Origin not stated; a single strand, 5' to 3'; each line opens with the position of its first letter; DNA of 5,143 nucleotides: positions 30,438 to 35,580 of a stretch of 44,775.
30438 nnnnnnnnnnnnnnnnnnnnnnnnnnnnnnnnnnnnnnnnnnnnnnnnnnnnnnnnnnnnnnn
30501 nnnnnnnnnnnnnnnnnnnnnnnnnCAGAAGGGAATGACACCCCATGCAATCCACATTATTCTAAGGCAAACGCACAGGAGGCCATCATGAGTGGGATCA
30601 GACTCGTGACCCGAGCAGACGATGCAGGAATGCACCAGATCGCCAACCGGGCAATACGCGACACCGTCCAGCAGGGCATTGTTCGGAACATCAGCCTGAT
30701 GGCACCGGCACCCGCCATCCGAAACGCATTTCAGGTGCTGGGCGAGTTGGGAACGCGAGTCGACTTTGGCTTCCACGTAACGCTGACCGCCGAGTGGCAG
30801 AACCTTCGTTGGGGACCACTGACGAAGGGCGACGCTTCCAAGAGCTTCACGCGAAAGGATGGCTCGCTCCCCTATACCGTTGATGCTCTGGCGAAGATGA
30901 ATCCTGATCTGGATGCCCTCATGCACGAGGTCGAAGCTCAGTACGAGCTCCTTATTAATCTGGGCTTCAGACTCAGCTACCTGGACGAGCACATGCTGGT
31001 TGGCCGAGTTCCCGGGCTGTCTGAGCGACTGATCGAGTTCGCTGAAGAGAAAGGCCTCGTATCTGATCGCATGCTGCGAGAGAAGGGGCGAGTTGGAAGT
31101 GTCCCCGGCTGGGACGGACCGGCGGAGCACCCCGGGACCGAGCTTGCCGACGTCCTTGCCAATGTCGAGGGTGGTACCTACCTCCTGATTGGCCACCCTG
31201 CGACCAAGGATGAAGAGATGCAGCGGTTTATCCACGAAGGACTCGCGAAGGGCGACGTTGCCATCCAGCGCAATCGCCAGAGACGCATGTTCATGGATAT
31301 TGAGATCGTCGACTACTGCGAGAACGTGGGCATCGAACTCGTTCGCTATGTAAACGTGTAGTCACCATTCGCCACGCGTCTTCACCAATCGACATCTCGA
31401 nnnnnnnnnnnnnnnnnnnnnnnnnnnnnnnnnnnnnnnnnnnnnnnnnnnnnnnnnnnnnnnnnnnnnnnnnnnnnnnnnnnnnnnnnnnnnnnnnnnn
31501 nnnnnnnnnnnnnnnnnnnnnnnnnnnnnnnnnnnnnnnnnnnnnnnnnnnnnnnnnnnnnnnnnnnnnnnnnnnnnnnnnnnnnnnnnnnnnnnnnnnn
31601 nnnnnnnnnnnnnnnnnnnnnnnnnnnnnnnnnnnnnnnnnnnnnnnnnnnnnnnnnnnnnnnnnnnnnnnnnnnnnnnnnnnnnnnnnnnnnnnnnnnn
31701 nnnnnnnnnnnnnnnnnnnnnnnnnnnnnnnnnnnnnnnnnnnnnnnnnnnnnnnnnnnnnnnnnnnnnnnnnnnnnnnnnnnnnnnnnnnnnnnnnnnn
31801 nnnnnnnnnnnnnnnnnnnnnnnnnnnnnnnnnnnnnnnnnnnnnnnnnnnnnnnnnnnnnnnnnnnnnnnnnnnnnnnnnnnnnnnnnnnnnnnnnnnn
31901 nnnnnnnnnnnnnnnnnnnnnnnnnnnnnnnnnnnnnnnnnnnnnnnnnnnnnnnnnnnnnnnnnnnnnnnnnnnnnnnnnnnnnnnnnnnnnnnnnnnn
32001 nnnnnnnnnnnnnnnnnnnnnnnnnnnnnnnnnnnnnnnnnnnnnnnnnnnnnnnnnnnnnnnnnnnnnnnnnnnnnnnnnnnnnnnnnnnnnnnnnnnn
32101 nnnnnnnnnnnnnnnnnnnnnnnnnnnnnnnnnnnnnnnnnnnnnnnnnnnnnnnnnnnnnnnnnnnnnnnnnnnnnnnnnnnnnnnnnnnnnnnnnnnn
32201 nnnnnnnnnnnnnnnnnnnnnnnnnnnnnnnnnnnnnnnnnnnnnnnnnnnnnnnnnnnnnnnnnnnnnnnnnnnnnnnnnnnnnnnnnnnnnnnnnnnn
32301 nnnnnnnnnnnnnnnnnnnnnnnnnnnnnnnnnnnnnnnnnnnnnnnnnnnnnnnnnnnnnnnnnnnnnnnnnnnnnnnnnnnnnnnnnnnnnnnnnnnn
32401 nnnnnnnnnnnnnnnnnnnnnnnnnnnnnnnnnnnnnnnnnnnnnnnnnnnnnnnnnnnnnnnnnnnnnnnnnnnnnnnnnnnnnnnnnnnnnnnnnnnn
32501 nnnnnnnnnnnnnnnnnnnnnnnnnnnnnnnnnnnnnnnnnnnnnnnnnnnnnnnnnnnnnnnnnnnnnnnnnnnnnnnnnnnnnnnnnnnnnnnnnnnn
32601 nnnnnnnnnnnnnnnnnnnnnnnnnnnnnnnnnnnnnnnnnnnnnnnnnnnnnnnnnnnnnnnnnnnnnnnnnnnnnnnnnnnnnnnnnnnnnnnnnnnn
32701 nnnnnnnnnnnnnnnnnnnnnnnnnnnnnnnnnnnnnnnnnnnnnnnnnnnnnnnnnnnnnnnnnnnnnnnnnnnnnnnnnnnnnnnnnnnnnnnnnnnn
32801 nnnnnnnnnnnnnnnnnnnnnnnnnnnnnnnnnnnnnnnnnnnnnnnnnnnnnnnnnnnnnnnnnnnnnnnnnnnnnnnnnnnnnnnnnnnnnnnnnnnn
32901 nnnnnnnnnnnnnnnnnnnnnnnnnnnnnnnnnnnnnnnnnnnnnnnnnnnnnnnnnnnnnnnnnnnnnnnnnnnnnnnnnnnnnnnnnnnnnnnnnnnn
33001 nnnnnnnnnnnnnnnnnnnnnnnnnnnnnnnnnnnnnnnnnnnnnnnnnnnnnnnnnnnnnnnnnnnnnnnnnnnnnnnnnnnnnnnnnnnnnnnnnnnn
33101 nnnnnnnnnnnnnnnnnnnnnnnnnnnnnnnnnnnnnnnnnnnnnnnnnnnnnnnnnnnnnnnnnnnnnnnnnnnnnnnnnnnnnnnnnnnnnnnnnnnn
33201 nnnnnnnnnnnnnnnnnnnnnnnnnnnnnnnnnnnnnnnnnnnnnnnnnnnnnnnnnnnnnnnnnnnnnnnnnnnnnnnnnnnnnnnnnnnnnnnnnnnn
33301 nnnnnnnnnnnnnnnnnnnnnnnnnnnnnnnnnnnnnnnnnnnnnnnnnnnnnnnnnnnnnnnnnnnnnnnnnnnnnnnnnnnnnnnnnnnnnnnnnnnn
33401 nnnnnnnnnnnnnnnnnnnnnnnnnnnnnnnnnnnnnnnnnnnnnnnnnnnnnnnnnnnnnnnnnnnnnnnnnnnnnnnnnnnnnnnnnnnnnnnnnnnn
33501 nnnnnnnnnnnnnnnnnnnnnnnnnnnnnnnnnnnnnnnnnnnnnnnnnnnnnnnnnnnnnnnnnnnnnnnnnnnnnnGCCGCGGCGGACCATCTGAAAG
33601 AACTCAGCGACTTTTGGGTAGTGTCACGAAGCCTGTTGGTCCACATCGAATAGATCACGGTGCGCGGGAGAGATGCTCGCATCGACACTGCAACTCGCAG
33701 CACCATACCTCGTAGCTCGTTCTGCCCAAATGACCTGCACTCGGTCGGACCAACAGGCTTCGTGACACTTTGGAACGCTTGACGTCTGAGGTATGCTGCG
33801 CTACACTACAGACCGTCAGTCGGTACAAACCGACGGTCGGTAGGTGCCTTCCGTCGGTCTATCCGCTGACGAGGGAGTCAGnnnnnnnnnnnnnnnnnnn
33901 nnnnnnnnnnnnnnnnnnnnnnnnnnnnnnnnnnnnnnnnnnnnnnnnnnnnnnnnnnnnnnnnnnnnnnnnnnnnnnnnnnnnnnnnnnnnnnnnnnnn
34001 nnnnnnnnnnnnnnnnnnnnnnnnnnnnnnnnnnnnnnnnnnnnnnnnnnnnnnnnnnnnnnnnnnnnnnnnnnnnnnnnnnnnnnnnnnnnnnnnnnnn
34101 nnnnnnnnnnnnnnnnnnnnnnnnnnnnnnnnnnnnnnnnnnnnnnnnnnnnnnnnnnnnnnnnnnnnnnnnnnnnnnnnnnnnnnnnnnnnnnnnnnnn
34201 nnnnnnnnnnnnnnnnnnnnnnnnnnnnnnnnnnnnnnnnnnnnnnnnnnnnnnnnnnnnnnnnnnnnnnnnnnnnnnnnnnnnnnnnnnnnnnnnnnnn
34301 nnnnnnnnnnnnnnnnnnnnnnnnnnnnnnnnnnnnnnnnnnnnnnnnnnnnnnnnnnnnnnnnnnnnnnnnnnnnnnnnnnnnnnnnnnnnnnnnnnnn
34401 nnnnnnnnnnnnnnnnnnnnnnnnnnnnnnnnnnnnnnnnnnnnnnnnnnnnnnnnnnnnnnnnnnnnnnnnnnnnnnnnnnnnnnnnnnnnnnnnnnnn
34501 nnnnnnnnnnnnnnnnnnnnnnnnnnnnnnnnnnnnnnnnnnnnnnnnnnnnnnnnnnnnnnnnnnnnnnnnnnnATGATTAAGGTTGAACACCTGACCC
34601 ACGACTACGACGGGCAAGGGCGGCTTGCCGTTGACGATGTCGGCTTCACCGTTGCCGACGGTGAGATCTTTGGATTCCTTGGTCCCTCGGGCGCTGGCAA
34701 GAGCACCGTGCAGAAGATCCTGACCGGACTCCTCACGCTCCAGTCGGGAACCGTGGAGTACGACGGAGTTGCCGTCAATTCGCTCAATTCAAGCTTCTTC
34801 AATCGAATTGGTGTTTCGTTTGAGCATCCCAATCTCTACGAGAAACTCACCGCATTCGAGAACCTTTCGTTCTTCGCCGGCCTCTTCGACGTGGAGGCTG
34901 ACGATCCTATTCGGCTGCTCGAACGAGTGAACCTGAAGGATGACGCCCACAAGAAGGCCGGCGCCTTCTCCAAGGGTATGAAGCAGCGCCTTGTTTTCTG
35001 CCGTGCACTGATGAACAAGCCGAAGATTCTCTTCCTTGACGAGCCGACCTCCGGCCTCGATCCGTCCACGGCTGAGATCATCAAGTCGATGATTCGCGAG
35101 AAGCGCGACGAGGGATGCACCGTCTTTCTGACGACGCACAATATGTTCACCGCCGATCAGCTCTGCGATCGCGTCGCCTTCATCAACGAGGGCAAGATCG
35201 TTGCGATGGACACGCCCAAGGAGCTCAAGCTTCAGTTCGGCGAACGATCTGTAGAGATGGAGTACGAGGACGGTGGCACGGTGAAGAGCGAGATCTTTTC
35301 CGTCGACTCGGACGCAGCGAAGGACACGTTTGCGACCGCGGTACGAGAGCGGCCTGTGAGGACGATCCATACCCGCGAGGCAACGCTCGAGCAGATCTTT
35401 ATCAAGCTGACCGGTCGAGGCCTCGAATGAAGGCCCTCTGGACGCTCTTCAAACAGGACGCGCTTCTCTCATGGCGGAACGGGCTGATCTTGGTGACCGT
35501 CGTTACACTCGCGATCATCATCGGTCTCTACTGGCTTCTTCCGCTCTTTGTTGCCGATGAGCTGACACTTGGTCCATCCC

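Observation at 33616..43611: Two inverted copies of a 155-nt MITE-like element bracket a ~9.7-kb gene block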

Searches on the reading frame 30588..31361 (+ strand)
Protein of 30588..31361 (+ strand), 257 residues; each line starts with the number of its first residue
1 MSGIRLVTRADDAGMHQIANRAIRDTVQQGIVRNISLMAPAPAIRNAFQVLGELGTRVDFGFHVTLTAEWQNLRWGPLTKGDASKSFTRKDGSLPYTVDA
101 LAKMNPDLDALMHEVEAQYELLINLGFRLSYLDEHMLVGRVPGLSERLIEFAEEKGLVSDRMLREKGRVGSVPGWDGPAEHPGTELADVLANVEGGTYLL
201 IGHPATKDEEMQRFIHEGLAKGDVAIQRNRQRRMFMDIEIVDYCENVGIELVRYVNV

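Call 20: search_protein_families(library=pfam, proteins=[window:30588-31361:+], max_evalue=0.001)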
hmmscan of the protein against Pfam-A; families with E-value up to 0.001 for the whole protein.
window:30588-31361:+ (257 aa): 1 family
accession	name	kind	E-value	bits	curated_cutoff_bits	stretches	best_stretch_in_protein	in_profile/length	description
PF04794.17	YdjC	-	7.1e-34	118.3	29.7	1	5-245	1-265/266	YdjC-like protein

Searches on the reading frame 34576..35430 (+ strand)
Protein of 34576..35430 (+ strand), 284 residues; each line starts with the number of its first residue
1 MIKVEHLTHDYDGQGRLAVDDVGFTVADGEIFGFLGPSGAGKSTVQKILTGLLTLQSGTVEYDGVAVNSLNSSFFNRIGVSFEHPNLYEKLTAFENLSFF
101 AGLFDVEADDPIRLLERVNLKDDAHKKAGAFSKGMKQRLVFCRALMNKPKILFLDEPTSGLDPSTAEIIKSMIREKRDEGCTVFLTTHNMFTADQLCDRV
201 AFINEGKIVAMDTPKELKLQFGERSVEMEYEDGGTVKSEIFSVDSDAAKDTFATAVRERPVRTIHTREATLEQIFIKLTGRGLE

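Call 19: search_protein_families(library=pfam, proteins=[window:34576-35430:+], max_evalue=0.001)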
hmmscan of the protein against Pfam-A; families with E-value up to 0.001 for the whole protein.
window:34576-35430:+ (284 aa): 2 families
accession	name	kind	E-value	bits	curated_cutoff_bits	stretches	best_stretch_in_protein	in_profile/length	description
PF00005.33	ABC_tran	-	1.4e-31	110.3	25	1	20-159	2-137/137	ABC transporter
PF13304.12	AAA_21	-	3.9e-12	47.3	27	1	130-192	237-302/304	AAA domain, putative AbiEii toxin, Type IV TA system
